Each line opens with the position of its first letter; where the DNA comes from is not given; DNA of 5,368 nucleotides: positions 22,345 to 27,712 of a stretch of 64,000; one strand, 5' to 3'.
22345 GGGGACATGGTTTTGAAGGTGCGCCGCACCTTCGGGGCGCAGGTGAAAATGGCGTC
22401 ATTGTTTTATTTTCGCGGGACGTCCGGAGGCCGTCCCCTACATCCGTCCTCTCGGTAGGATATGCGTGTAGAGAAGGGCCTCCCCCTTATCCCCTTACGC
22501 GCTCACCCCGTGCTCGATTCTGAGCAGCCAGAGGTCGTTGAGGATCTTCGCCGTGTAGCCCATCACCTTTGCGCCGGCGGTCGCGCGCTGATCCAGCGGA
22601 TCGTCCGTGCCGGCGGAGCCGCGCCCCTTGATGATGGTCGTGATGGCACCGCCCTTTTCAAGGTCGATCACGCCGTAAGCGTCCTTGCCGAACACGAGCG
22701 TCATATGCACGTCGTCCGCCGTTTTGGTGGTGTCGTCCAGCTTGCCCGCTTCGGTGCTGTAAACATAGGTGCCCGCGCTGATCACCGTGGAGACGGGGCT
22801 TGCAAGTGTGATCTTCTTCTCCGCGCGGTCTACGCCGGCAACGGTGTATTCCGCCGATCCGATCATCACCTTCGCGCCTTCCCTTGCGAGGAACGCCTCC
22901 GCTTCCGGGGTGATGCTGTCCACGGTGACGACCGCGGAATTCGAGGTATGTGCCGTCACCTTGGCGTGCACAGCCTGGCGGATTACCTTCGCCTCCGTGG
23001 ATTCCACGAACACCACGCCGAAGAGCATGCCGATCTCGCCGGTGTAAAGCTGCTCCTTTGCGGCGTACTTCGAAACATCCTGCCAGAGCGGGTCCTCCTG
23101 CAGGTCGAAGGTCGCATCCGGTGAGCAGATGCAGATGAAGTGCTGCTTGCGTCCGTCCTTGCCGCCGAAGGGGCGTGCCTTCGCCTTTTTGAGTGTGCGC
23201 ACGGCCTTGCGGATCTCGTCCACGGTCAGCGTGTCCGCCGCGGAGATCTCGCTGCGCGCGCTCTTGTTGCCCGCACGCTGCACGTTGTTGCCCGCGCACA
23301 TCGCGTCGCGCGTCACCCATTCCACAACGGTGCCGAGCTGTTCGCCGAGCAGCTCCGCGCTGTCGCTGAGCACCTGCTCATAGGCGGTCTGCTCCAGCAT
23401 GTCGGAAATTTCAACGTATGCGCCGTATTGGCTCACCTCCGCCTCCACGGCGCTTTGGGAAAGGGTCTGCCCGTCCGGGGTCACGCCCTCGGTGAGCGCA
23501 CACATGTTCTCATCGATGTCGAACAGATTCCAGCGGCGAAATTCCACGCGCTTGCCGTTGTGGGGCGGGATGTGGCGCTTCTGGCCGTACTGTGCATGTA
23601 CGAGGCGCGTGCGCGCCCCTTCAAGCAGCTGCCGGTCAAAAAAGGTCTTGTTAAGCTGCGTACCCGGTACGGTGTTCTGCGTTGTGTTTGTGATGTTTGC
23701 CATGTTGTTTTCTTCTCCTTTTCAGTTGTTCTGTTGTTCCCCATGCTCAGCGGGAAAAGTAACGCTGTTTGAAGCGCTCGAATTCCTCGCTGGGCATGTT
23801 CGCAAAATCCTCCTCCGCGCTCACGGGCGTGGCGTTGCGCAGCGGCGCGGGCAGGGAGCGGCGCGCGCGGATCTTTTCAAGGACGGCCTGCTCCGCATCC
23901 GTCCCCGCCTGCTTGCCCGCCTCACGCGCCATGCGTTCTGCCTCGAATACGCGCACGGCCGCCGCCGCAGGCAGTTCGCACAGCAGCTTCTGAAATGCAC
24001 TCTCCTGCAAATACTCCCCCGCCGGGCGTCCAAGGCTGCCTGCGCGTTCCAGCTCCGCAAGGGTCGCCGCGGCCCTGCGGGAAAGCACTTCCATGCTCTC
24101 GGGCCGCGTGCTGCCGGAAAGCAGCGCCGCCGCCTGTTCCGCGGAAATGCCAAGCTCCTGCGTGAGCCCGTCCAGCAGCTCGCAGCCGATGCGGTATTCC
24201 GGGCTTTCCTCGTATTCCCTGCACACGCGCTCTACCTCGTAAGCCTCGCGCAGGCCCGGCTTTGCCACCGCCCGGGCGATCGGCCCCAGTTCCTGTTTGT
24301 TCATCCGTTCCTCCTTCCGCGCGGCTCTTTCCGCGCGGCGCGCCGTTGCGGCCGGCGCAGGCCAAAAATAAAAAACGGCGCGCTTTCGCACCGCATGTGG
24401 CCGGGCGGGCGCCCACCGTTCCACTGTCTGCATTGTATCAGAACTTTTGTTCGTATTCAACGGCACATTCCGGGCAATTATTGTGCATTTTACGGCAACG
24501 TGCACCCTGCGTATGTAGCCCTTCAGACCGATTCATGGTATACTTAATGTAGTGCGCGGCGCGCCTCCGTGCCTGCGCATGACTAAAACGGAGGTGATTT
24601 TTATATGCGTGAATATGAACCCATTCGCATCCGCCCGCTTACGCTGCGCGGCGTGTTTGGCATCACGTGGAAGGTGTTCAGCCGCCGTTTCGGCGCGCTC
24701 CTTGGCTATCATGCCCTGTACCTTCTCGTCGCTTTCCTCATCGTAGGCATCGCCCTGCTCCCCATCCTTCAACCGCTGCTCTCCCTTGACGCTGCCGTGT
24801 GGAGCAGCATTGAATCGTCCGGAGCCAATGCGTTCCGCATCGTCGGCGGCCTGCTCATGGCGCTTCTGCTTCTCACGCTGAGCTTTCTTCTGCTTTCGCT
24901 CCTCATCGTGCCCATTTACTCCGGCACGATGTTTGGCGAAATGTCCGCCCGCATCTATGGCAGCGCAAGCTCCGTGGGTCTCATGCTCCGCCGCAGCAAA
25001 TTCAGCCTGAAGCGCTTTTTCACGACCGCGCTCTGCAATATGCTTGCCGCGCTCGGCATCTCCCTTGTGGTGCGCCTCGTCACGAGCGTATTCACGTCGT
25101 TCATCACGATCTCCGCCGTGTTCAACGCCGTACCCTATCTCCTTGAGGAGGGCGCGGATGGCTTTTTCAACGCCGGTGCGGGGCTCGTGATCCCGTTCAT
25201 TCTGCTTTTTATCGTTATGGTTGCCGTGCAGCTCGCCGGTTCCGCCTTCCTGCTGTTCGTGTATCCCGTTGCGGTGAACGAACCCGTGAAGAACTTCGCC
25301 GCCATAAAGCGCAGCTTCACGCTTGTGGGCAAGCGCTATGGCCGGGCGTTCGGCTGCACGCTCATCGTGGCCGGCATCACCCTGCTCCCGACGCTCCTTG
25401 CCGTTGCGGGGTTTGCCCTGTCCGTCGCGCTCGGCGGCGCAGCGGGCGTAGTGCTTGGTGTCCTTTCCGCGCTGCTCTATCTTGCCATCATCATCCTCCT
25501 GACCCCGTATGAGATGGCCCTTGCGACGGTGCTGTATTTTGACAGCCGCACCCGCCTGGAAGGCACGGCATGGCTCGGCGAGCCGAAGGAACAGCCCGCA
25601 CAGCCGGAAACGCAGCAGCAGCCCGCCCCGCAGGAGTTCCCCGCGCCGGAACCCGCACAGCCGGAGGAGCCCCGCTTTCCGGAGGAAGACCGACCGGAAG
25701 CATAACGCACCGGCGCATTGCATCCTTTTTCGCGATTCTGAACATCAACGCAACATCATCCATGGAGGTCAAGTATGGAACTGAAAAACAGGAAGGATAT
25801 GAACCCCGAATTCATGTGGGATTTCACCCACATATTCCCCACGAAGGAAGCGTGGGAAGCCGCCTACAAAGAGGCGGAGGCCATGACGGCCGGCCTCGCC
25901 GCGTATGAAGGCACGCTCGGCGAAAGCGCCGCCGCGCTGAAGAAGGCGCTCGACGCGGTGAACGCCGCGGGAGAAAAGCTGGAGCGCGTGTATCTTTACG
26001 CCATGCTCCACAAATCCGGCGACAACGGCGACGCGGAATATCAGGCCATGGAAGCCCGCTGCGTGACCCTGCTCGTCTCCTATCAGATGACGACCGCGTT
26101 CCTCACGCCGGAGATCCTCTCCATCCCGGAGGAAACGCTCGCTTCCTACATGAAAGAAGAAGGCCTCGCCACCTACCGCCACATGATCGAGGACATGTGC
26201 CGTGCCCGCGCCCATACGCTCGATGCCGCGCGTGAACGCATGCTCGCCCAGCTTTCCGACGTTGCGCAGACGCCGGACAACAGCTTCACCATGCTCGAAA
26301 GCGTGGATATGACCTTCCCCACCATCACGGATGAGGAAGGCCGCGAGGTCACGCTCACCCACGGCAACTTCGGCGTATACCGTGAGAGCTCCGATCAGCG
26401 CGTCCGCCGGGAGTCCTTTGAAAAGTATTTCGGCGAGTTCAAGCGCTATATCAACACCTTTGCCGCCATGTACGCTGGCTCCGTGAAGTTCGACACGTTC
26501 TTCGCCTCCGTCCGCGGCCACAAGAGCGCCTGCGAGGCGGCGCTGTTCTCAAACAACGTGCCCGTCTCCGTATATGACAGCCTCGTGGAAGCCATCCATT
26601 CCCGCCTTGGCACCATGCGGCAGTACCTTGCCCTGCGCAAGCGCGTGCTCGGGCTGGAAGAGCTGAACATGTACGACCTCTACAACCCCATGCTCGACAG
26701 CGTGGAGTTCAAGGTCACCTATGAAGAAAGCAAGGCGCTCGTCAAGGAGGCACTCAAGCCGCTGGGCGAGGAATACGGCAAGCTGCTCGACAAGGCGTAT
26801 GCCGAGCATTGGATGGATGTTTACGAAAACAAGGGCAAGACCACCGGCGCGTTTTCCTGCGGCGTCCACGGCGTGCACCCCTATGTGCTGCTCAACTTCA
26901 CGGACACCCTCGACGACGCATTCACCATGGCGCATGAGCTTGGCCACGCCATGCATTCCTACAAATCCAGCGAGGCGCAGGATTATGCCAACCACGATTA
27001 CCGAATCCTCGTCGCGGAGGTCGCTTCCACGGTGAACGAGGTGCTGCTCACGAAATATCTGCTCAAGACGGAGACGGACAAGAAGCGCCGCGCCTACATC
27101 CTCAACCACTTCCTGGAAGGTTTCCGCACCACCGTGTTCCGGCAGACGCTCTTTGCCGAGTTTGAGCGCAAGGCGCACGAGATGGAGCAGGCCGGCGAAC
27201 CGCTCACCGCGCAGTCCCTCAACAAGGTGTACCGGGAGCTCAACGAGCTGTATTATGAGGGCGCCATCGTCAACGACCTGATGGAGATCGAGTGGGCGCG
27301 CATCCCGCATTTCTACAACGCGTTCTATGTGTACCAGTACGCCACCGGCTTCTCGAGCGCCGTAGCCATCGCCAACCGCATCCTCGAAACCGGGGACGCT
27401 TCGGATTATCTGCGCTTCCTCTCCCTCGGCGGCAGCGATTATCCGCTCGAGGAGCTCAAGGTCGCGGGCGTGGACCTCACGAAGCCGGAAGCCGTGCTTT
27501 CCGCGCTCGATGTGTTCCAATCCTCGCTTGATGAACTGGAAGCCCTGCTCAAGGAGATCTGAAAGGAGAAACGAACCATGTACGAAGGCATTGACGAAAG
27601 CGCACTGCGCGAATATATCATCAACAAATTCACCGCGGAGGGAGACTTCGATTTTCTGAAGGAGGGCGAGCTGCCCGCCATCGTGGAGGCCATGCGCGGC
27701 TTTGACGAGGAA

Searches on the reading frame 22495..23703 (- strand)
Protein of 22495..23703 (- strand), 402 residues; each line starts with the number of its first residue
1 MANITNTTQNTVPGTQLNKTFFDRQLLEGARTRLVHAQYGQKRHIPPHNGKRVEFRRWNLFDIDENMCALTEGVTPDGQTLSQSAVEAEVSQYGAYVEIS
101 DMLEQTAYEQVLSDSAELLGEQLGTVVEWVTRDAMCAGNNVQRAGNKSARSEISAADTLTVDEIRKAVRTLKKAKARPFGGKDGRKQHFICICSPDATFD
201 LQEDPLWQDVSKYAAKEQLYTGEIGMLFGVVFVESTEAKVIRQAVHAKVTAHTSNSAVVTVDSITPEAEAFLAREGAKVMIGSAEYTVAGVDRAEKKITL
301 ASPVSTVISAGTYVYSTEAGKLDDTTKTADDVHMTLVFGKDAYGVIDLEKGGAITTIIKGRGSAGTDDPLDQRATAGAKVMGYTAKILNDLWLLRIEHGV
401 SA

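Call 15: search_protein_families(library=pfam, proteins=[window:22495-23703:-], max_evalue=0.01)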
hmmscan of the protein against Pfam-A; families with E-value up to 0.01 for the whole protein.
window:22495-23703:- (402 aa): 2 families
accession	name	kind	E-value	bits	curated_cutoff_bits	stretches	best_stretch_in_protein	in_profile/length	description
PF13252.12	Phage_capsid_3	-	1.7e-10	40.8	23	1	135-261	163-299/376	Phage capsid protein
PF25209.1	Phage_capsid_4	-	8.9e-05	23.3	27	1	74-208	60-168/262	Phage capsid protein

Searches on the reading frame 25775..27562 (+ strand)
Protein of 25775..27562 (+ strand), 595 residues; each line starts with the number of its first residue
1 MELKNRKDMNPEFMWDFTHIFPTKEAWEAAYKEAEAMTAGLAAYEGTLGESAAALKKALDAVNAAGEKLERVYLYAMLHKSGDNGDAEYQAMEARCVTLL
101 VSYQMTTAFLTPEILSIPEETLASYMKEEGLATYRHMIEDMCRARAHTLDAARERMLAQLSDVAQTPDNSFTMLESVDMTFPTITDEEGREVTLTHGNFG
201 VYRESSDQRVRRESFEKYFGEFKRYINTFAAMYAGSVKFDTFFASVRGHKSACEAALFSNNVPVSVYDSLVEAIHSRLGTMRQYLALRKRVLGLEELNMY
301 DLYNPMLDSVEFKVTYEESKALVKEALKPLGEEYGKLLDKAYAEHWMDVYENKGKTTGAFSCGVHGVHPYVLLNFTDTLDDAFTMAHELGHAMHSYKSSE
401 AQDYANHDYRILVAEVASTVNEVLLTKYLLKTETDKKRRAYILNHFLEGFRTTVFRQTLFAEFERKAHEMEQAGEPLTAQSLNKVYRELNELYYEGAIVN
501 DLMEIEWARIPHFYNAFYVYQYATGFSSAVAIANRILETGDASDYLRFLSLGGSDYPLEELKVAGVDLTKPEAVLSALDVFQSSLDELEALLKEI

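Call 15: search_protein_families(library=pfam, proteins=[window:25775-27562:+], max_evalue=0.01)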
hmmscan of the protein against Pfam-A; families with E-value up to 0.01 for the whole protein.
window:25775-27562:+ (595 aa): 3 families
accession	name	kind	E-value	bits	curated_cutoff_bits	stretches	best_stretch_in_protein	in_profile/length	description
PF01432.26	Peptidase_M3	-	1.7e-68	232.5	27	1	202-578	2-455/457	Peptidase family M3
PF08439.15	Peptidase_M3_N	-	6e-21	74.9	25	1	113-181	1-70/70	Oligopeptidase F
PF06114.19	Peptidase_M78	-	0.00021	21.5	22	1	350-418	10-79/123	IrrE N-terminal-like domain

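Call 88: list_cluster_members(proteins=[window:25775-27562:+, window:34912-37329:+, window:4802-6163:+])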
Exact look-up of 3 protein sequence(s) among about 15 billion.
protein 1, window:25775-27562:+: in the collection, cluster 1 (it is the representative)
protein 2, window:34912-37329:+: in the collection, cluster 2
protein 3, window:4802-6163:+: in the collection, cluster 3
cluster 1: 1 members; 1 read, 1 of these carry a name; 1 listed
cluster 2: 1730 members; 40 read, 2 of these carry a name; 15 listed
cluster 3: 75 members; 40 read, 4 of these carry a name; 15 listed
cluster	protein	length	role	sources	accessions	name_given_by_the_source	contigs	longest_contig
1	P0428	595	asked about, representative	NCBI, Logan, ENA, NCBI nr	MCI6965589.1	oligoendopeptidase F [bacterium]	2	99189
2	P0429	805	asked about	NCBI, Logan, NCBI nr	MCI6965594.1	N-6 DNA methylase [bacterium]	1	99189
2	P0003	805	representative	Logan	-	-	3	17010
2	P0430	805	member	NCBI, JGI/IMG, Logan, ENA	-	type I restriction-modification system methyltransferase subunit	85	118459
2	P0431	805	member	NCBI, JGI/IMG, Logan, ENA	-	-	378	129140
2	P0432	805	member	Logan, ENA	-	-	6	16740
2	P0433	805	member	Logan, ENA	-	-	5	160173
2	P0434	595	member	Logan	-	-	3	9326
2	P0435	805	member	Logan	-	-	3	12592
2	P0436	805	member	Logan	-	-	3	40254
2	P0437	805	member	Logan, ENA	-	-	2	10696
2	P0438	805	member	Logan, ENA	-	-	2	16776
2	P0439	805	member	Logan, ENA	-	-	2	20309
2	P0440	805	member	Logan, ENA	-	-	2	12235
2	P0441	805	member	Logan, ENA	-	-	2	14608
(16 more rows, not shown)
